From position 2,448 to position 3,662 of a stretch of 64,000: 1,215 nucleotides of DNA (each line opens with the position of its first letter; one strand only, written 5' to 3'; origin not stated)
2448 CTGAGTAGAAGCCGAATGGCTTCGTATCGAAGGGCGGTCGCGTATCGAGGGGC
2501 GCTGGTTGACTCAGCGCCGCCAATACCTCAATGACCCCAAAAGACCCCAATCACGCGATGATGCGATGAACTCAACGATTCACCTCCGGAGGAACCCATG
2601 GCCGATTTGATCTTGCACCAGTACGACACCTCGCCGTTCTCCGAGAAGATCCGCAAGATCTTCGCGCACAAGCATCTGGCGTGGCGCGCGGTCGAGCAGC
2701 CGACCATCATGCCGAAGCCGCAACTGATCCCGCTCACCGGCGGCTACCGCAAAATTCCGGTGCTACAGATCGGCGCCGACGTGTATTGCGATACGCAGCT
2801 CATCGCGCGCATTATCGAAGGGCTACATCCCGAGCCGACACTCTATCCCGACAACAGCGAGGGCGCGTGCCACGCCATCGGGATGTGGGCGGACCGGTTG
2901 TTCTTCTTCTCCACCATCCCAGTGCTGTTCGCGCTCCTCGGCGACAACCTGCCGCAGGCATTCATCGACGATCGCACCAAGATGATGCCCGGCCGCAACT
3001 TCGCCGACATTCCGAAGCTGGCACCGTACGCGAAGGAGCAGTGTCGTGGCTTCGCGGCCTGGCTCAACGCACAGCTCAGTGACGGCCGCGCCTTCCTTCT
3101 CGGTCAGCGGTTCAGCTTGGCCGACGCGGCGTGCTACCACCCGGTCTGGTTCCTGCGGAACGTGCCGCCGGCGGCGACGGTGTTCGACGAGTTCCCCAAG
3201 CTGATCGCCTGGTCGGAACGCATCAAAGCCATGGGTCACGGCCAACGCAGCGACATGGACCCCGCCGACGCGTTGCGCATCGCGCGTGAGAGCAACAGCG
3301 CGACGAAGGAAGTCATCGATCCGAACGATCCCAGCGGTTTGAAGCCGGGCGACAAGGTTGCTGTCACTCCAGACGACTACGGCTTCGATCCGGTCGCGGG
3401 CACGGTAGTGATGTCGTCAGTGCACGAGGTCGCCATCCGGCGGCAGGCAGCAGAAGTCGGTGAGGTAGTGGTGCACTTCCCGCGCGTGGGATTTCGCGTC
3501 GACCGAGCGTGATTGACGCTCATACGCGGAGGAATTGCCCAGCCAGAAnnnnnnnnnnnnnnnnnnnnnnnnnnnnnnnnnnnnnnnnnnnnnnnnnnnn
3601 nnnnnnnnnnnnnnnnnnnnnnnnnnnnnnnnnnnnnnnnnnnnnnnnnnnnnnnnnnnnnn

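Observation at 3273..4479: Diverged direct repeat of the GST gene 3' end brackets a DUF433/DUF5615 insertion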

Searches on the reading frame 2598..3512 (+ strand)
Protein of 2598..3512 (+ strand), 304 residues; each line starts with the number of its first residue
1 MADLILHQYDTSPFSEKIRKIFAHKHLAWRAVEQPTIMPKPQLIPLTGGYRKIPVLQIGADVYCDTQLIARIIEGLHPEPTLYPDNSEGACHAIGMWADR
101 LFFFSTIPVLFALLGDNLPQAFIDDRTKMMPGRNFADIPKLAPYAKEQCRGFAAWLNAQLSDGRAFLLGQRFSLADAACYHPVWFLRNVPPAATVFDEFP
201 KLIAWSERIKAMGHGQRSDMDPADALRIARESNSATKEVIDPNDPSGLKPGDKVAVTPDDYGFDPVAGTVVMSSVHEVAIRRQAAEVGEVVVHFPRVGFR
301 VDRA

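Call 7: search_protein_families(library=pfam, proteins=[window:2598-3512:+], max_evalue=0.01)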
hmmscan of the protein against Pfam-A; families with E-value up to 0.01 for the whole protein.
window:2598-3512:+ (304 aa): 5 families
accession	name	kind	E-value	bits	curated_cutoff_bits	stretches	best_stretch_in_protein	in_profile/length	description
PF13417.12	GST_N_3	-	1.8e-12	47.8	22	1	6-80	1-74/75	Glutathione S-transferase, N-terminal domain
PF13410.11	GST_C_2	-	3.1e-11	43.6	24.9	1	146-208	8-69/69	Glutathione S-transferase, C-terminal domain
PF13409.12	GST_N_2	-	6.3e-10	40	25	1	11-74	1-68/70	Glutathione S-transferase, N-terminal domain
PF00043.30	GST_C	-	2.4e-08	34.5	20.7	1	141-209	23-89/93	Glutathione S-transferase, C-terminal domain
PF14497.11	GST_C_3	-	4.2e-07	30.5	21.6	1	142-211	24-93/104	Glutathione S-transferase, C-terminal domain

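Call 8: find_related_loci(query=window:2598-3512:+, collection=genome_contigs, flank=6000)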
Query window:2598-3512:+ (304 aa) in genome_contigs; peptide patterns used: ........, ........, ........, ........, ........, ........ (x = any residue, [..] = any of these).
66 stretches matched a pattern; 49 encode a relative of the query (tblastn E <= 1e-3); 48 distinct loci.
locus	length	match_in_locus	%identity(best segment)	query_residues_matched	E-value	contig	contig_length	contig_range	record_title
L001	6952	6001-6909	91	1-303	0e+0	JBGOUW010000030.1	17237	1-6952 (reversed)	MAG: Candidatus Binatia bacterium isolate OBJ_0618_7090110_13 k141_712419_length_17237_cov_24.9751, whole genome shotgun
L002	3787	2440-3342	71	1-301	9e-160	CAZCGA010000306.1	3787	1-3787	MAG TPA_asm: uncultured Candidatus Binatia bacterium isolate SRP119689_co1_8 genome assembly, contig: NODE_42673_length_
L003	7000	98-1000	69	1-301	1e-148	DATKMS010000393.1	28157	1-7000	MAG TPA_asm: Candidatus Margulisiibacteriota bacterium isolate SMAG_U14717 k141_5646281, whole genome shotgun sequence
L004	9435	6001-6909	71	1-304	1e-148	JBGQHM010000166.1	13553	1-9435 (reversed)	MAG: Candidatus Binatia bacterium isolate OBJ2_061818_070_72 k141_1546412_length_13553_cov_14.6963, whole genome shotgun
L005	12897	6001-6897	70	4-301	8e-147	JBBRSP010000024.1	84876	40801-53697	MAG: Candidatus Binatia bacterium isolate La2_metabat2.097 La2_metabat2.097_K_3290943L84876_cov_23.9720, whole genome sh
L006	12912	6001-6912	67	1-302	1e-141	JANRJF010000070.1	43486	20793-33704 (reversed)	MAG: Deltaproteobacteria bacterium isolate bins.329 k141_1906304, whole genome shotgun sequence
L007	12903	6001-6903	63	1-301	6e-135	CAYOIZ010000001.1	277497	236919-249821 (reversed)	MAG TPA_asm: uncultured Candidatus Binatia bacterium isolate binchicken_co199_112 genome assembly, contig: NODE_34_lengt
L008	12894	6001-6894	65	1-301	1e-128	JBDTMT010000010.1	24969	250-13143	MAG: bacterium isolate cluster3_bin.132 NODE_6393_length_24969_cov_7.124227, whole genome shotgun sequence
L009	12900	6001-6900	65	4-303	4e-124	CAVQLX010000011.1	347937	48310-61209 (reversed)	MAG: uncultured delta proteobacterium isolate MFD03975.bin.1.282 genome assembly, contig: contig_43120, whole genome sho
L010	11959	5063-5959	60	1-299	2e-123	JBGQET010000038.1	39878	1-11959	MAG: Candidatus Binatia bacterium isolate OBJ2_061818_090_70 k141_1690769_length_39878_cov_14.0244, whole genome shotgun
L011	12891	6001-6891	60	4-301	8e-121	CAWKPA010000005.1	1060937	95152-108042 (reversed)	MAG: uncultured delta proteobacterium isolate MFD09779.bin.1.362 genome assembly, contig: contig_522, whole genome shotg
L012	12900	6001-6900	58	1-301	3e-120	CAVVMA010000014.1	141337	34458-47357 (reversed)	MAG: uncultured delta proteobacterium isolate MFD09222.bin.2.46 genome assembly, contig: contig_85774, whole genome shot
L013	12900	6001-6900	59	1-301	1e-119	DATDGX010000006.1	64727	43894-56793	MAG TPA_asm: Candidatus Binataceae bacterium isolate SMAG_U263 k141_100263, whole genome shotgun sequence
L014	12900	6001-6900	59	1-301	6e-119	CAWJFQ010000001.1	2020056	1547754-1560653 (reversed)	MAG: uncultured delta proteobacterium isolate MFD03399.bin.2.69 genome assembly, contig: contig_10577, whole genome shot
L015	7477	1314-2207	58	3-301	6e-118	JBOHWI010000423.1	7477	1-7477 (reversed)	MAG: Candidatus Binatus sp. isolate TC-B3_metawrap_bin.1 k127_35352, whole genome shotgun sequence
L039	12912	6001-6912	85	1-304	0e+0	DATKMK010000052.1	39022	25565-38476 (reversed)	MAG TPA_asm: Candidatus Binatia bacterium isolate SMAG_U14709 k141_3944269, whole genome shotgun sequence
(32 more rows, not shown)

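Call 14: find_homologous_proteins(query=window:2598-3512:+, max_evalue=1e-40)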
Query window:2598-3512:+ (304 aa): 6667 proteins with E <= 1e-40 among 8000 candidates; the best 120 are listed.
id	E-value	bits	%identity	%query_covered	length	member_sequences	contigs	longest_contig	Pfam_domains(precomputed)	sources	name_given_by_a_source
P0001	5.7e-207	704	100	100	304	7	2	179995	PF14497.12,PF13410.12,PF13417.13,PF00043.31,PF13409.13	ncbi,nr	ncbi:MAG: glutathione S-transferase family protein [Deltaproteobacteria bacterium]|nr:glutathione S-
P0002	9.7e-179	612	84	100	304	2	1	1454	PF14497.12,PF13410.12,PF13417.13,PF25907.1,PF00043.31,PF13409.13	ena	-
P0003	2.9e-169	580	81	100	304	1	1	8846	PF13410.12,PF13417.13,PF00043.31,PF13409.13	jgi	jgi:glutathione S-transferase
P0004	5.8e-168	576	79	100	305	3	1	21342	PF14497.12,PF13410.12,PF13417.13,PF00043.31,PF13409.13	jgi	-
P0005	8.0e-168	576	81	100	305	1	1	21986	PF14497.12,PF13410.12,PF13417.13,PF25907.1,PF00043.31,PF13409.13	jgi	jgi:glutathione S-transferase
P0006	1.6e-166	571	79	100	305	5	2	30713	PF14497.12,PF13410.12,PF13417.13,PF00043.31,PF13409.13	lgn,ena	-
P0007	3.6e-161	554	78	99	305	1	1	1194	PF13410.12,PF13417.13,PF00043.31,PF13409.13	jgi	jgi:glutathione S-transferase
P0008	2.0e-158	545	77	100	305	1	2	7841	PF13410.12,PF13417.13,PF13409.13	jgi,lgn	-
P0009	4.1e-154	531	75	99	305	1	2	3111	PF14497.12,PF13410.12,PF13417.13,PF00043.31,PF13409.13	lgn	-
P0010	5.5e-152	524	73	100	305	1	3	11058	PF14497.12,PF13410.12,PF13417.13,PF25907.1,PF00043.31,PF13409.13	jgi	jgi:glutathione S-transferase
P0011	8.1e-152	523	72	100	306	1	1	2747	PF14497.12,PF13410.12,PF13417.13,PF00043.31,PF13409.13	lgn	-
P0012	3.3e-151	521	71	100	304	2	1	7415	PF14497.12,PF13410.12,PF13417.13,PF00043.31,PF13409.13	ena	-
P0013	5.6e-151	520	69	100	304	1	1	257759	PF14497.12,PF13410.12,PF13417.13,PF00043.31,PF13409.13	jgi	jgi:glutathione S-transferase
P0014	2.0e-150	519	72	100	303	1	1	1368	PF13410.12,PF13417.13,PF00043.31,PF13409.13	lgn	-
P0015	2.3e-150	518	73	99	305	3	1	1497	PF13410.12,PF13417.13,PF00043.31,PF13409.13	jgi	jgi:glutathione S-transferase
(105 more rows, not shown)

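Call 16: find_encoding_contigs(protein=P0001, flank=10000, max_places=10)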
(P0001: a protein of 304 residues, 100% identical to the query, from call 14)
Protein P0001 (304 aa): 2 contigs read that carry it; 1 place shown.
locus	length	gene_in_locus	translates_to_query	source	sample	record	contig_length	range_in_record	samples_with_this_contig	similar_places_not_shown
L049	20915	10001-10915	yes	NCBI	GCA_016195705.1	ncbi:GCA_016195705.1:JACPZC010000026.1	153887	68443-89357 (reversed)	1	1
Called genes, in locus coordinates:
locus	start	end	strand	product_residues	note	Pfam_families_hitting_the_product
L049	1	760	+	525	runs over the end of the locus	PF23212:DUF7064 (weak)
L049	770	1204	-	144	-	PF01575:MaoC_dehydratas, PF13452:FAS1_DH_region (weak)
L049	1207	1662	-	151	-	PF13452:FAS1_DH_region, PF22622:MFE-2_hydrat-2_N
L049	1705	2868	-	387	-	PF02771:Acyl-CoA_dh_N, PF02770:Acyl-CoA_dh_M, PF00441:Acyl-CoA_dh_1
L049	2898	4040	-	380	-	PF00108:Thiolase_N, PF02803:Thiolase_C, PF22691:Thiolase_C_1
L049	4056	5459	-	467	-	PF08541:ACP_syn_III_C, PF12172:zf-ChsH2 (faint), PF01796:OB_ChsH2_C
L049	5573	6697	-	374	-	PF02515:CoA_transf_3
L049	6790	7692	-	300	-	PF00106:adh_short, PF08659:KR, PF13561:adh_short_C2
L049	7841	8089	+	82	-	-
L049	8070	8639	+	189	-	-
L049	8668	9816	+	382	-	PF08331:QueG_DUF1730, PF13484:Fer4_16, PF13646:HEAT_2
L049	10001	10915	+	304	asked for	PF13417:GST_N_3, PF13409:GST_N_2, PF13410:GST_C_2, PF00043:GST_C, PF14497:GST_C_3 (weak)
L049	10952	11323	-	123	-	PF18478:PIN_10 (weak), PF18480:DUF5615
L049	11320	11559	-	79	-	PF04255:DUF433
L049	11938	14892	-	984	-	PF13676:TIR_2 (weak)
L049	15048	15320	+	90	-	PF18810:PBECR2 (weak)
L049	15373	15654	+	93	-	-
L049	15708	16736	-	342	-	PF04371:PAD_porph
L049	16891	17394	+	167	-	PF06803:DUF1232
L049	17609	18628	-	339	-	PF01368:DHH, PF02272:DHHA1 (weak)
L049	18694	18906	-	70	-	-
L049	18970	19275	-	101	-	-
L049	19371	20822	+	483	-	PF01523:PmbA_TldD_1st, PF19290:PmbA_TldD_2nd, PF19289:PmbA_TldD_3rd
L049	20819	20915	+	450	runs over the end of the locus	PF01523:PmbA_TldD_1st, PF19290:PmbA_TldD_2nd, PF19289:PmbA_TldD_3rd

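Call 18: find_encoding_contigs(protein=P0129, flank=10000)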
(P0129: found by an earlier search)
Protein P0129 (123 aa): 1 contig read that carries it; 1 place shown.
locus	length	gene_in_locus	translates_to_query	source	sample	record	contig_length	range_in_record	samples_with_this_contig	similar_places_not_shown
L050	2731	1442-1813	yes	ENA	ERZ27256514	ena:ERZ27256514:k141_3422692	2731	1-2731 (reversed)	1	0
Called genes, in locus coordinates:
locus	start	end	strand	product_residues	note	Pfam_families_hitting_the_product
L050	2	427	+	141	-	?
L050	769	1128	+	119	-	-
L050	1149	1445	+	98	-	PF04255:DUF433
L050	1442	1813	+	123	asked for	PF18478:PIN_10 (weak), PF18480:DUF5615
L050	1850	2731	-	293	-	?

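Call 19: find_encoding_contigs(protein=P0128, flank=10000)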
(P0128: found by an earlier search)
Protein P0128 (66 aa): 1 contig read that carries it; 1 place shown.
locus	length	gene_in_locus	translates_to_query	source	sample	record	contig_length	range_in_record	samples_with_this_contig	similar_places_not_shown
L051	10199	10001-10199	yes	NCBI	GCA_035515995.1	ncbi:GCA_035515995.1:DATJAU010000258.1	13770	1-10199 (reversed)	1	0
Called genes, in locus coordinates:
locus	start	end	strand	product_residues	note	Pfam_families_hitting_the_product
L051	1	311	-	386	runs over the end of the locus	PF00437:T2SSE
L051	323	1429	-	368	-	PF00437:T2SSE, PF13191:AAA_16 (weak)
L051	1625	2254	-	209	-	PF02517:Rce1-like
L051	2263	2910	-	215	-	PF03330:DPBB_1, PF05036:SPOR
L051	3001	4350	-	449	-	PF01523:PmbA_TldD_1st, PF19290:PmbA_TldD_2nd, PF19289:PmbA_TldD_3rd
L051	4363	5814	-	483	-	PF01523:PmbA_TldD_1st, PF19290:PmbA_TldD_2nd, PF19289:PmbA_TldD_3rd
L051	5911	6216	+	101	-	-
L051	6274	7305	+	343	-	PF01368:DHH, PF02272:DHHA1 (weak)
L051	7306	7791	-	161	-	PF06803:DUF1232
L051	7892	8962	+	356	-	PF04371:PAD_porph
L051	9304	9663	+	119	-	-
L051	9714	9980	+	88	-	PF04255:DUF433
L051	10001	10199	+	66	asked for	PF18480:DUF5615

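Call 24: find_encoding_contigs(protein=P0122, flank=10000)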
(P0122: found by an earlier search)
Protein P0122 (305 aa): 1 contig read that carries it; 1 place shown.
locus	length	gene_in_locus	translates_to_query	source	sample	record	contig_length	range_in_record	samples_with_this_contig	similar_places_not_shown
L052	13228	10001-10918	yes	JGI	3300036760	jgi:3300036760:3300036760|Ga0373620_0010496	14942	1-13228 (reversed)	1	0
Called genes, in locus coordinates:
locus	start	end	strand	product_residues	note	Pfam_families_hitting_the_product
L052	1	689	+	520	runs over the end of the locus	PF23212:DUF7064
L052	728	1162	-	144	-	PF01575:MaoC_dehydratas, PF13452:FAS1_DH_region (weak)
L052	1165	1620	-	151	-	PF13452:FAS1_DH_region, PF22622:MFE-2_hydrat-2_N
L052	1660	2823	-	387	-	PF02771:Acyl-CoA_dh_N, PF02770:Acyl-CoA_dh_M, PF00441:Acyl-CoA_dh_1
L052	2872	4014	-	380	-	PF00108:Thiolase_N, PF02803:Thiolase_C, PF22691:Thiolase_C_1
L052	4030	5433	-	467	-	PF08541:ACP_syn_III_C (weak), PF12172:zf-ChsH2 (weak), PF01796:OB_ChsH2_C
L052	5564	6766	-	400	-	PF02515:CoA_transf_3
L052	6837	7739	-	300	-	PF00106:adh_short, PF08659:KR, PF13561:adh_short_C2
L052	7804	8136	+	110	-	-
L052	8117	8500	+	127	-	-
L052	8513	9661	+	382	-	PF08331:QueG_DUF1730, PF13484:Fer4_16, PF13646:HEAT_2, PF03130:HEAT_PBS (faint)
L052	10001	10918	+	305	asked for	PF13417:GST_N_3, PF13409:GST_N_2, PF13410:GST_C_2, PF00043:GST_C (weak), PF14497:GST_C_3 (weak)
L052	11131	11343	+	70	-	PF05015:HigB-like_toxin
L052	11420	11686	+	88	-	PF01381:HTH_3, PF13560:HTH_31 (weak)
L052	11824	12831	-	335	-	-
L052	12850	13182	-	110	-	-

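Call 25: find_encoding_contigs(protein=P0124, flank=10000)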
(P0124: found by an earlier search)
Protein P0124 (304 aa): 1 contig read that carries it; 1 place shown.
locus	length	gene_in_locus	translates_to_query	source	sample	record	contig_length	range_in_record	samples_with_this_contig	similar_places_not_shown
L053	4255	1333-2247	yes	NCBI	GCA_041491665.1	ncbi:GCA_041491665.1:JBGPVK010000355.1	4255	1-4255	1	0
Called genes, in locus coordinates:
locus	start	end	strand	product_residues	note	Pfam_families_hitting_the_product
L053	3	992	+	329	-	?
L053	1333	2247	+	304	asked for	PF13417:GST_N_3, PF13409:GST_N_2, PF13410:GST_C_2, PF00043:GST_C (weak), PF14497:GST_C_3 (weak)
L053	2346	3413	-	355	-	PF04371:PAD_porph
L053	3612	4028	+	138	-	PF06803:DUF1232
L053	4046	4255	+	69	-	PF20239:DUF6596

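Call 26: find_encoding_contigs(protein=P0126, flank=10000)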
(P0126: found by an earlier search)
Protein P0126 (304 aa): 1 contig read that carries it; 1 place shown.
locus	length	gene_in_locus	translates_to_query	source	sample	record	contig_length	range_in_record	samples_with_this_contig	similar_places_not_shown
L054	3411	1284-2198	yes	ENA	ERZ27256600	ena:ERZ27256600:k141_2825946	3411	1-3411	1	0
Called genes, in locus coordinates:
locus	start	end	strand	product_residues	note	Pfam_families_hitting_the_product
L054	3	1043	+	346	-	?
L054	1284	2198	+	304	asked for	PF13417:GST_N_3, PF13409:GST_N_2, PF13410:GST_C_2, PF00043:GST_C (weak), PF14497:GST_C_3 (weak)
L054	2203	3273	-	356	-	PF04371:PAD_porph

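Call 33: find_related_loci(query=window:2598-3512:+, collection=metagenome_contigs, flank=6000)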
Query window:2598-3512:+ (304 aa) in metagenome_contigs; peptide patterns used: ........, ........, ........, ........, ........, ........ (x = any residue, [..] = any of these).
129 stretches matched a pattern; 104 encode a relative of the query (tblastn E <= 1e-3); the best 80 are kept; 80 distinct loci.
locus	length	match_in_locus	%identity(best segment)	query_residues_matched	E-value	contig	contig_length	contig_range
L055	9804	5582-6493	85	1-304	0e+0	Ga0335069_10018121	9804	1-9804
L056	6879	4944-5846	71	1-301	8e-153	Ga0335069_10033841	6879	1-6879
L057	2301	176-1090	71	1-304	4e-161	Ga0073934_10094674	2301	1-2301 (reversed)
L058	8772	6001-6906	70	1-301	2e-149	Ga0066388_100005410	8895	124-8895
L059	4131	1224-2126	69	1-301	2e-152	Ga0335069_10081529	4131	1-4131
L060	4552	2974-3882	69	1-303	4e-150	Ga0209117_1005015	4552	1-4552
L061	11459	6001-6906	68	1-301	7e-146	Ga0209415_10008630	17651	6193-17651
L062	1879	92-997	70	1-301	3e-156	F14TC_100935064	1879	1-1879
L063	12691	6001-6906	68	1-301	9e-145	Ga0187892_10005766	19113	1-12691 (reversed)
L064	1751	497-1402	68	1-301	2e-155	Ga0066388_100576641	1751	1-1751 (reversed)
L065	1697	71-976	68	1-301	1e-155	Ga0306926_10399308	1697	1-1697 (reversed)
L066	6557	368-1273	70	1-301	2e-143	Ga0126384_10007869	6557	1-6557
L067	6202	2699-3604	69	1-301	9e-143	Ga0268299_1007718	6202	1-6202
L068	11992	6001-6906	67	1-301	4e-142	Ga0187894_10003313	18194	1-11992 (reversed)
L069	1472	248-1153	69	1-301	7e-153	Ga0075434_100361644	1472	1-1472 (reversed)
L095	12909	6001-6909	58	1-304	2e-118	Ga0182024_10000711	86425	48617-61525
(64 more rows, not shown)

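Call 51: search_protein_families(library=pfam, proteins=[L095:7019-7447:+, L095:7779-8684:+, L052:11131-11343:+, L052:11420-11686:+, L052:11824-12831:-, L050:769-1128:+], max_evalue=0.01)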
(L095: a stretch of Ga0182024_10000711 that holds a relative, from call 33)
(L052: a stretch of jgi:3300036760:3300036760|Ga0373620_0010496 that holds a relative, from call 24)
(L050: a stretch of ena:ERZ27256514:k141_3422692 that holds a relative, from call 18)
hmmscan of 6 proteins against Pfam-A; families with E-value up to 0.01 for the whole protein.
L095:7019-7447:+ (142 aa): 1 family
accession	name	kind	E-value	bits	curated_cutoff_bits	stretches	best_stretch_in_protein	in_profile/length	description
PF00254.34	FKBP_C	-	3.1e-35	120.8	21.1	1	46-139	3-94/94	FKBP-type peptidyl-prolyl cis-trans isomerase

L095:7779-8684:+ (301 aa): 1 family
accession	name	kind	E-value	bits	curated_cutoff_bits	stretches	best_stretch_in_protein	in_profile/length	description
PF02518.31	HATPase_c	-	3.1e-05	24.8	26.4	1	137-242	5-93/111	Histidine kinase-, DNA gyrase B-, and HSP90-like ATPase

L052:11131-11343:+ (70 aa): 2 families
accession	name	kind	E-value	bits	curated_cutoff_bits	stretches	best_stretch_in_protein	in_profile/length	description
PF05015.19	HigB-like_toxin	-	1.5e-15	57.9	27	1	6-70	28-91/91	RelE-like toxin of type II toxin-antitoxin system HigB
PF06769.20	YoeB_toxin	-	0.0061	17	27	1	32-60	42-70/80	YoeB-like toxin of bacterial type II toxin-antitoxin system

L052:11420-11686:+ (88 aa): 3 families
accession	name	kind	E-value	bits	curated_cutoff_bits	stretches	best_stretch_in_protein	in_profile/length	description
PF01381.28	HTH_3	-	1.9e-10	41.1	23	1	5-56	3-54/55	Helix-turn-helix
PF13560.12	HTH_31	-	5.8e-07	30.2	27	1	11-54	14-58/64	Helix-turn-helix domain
PF15943.11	YdaS_toxin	-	0.0041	17.3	30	1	13-46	10-43/65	Bacterial toxin YdaS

L052:11824-12831:- (335 aa): 4 families
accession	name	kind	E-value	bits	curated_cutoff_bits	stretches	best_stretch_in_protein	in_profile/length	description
PF00805.28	Pentapeptide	-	5.1e-39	131.8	20.2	4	181-216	5-40/40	Pentapeptide repeats (8 copies)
PF13576.12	Pentapeptide_3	-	1.5e-13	51.2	27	2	181-222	3-47/48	Pentapeptide repeats (9 copies)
PF13599.13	Pentapeptide_4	-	1.5e-09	38.2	38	0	190-254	4-68/78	Pentapeptide repeat region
PF25296.1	Decapeptide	-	1.1e-06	28.9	45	0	188-253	6-71/74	Decapeptide repeat region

L050:769-1128:+ (119 aa): 0 families
